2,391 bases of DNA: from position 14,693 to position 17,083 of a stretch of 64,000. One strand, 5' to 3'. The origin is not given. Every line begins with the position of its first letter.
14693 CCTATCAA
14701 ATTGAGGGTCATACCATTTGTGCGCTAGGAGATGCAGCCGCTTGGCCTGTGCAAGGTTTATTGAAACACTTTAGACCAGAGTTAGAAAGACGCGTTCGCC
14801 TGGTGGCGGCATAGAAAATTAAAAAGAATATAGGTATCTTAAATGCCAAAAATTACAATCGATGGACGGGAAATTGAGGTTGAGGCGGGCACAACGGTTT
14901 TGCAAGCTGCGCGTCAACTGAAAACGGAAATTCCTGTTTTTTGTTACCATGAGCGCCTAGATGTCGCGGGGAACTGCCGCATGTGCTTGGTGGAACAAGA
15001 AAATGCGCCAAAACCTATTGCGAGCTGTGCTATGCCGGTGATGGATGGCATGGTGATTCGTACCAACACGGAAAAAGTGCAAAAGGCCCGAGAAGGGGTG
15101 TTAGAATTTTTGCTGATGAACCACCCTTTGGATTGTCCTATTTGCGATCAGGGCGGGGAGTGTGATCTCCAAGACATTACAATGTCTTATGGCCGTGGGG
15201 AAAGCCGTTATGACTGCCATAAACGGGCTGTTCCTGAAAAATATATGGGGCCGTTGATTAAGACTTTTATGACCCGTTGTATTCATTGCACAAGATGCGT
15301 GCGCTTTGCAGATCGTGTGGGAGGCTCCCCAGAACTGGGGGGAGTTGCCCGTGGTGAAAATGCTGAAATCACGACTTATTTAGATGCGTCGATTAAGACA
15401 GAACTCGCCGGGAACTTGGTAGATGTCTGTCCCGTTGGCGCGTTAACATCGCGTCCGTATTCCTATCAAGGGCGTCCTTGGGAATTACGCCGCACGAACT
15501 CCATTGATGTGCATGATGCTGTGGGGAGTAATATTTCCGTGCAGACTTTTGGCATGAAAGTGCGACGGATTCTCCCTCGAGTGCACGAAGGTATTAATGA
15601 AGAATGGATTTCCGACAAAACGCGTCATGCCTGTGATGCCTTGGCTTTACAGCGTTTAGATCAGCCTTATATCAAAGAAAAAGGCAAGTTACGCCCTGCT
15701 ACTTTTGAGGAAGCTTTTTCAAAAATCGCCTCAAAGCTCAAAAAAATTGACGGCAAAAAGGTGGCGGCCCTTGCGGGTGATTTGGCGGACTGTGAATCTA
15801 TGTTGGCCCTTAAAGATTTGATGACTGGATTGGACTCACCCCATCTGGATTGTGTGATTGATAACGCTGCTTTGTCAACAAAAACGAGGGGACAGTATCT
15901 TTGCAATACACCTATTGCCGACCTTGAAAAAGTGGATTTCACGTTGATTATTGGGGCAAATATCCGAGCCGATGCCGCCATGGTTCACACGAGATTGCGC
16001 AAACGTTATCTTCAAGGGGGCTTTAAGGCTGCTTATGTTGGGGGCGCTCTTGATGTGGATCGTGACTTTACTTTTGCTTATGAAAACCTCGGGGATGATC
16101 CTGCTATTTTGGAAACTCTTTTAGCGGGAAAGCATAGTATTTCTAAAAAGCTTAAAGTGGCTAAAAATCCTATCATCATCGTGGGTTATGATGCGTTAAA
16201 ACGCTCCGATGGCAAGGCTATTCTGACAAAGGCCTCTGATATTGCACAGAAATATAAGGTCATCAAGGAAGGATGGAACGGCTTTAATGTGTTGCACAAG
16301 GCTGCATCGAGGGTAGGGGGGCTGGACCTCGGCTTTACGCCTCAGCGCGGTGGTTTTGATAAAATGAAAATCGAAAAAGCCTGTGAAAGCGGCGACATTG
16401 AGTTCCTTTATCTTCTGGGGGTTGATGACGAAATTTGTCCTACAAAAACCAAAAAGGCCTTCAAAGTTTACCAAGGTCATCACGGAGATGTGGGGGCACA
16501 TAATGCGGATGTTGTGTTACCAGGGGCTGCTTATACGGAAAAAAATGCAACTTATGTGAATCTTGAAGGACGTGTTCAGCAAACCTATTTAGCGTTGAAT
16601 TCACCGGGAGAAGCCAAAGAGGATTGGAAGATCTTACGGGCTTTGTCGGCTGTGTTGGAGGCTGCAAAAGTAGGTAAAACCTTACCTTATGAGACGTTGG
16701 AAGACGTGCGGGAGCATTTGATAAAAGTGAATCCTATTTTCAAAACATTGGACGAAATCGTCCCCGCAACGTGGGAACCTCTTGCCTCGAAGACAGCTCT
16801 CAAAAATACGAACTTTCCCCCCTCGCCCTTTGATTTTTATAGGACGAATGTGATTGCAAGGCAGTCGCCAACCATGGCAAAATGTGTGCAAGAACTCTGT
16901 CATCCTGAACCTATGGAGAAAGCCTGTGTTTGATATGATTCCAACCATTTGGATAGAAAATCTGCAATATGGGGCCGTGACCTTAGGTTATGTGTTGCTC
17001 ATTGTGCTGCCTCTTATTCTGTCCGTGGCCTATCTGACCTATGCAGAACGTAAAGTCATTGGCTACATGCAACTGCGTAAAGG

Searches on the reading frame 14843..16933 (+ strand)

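Call 19: search_protein_families(library=pfam, proteins=[window:14843-16933:+], max_evalue=0.0001)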
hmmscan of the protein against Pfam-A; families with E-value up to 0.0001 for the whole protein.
window:14843-16933:+ (696 aa): 7 families
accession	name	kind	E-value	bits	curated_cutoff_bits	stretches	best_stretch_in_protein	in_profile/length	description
PF00384.28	Molybdopterin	-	5.4e-93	312.3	24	1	271-603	1-352/353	Molybdopterin oxidoreductase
PF22117.2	Fer4_Nqo3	-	1.5e-29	102.4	27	1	136-202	1-67/67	NADH-quinone oxidoreductase subunit 3, ferredoxin-like domain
PF22151.2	Fer4_NDSU1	-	2.8e-25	88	23.8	1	215-265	1-51/51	NADH-ubiquinone oxidoreductase NDSU1/NuoG-like, 4Fe-4S domain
PF13510.11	Fer2_4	-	1.4e-19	70.3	22.8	1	3-76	5-81/82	2Fe-2S iron-sulfur cluster binding domain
PF10588.14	NADH-G_4Fe-4S_3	-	4.2e-17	61.8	27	1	83-122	1-40/40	NADH-ubiquinone oxidoreductase-G iron-sulfur binding region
PF09326.16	NADH_dhqG_C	-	2.2e-09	38.2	25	1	648-681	17-51/51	NADH-ubiquinone oxidoreductase subunit G, C-terminal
PF00111.32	Fer2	-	1.4e-08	35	21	1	4-51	1-46/77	2Fe-2S iron-sulfur cluster binding domain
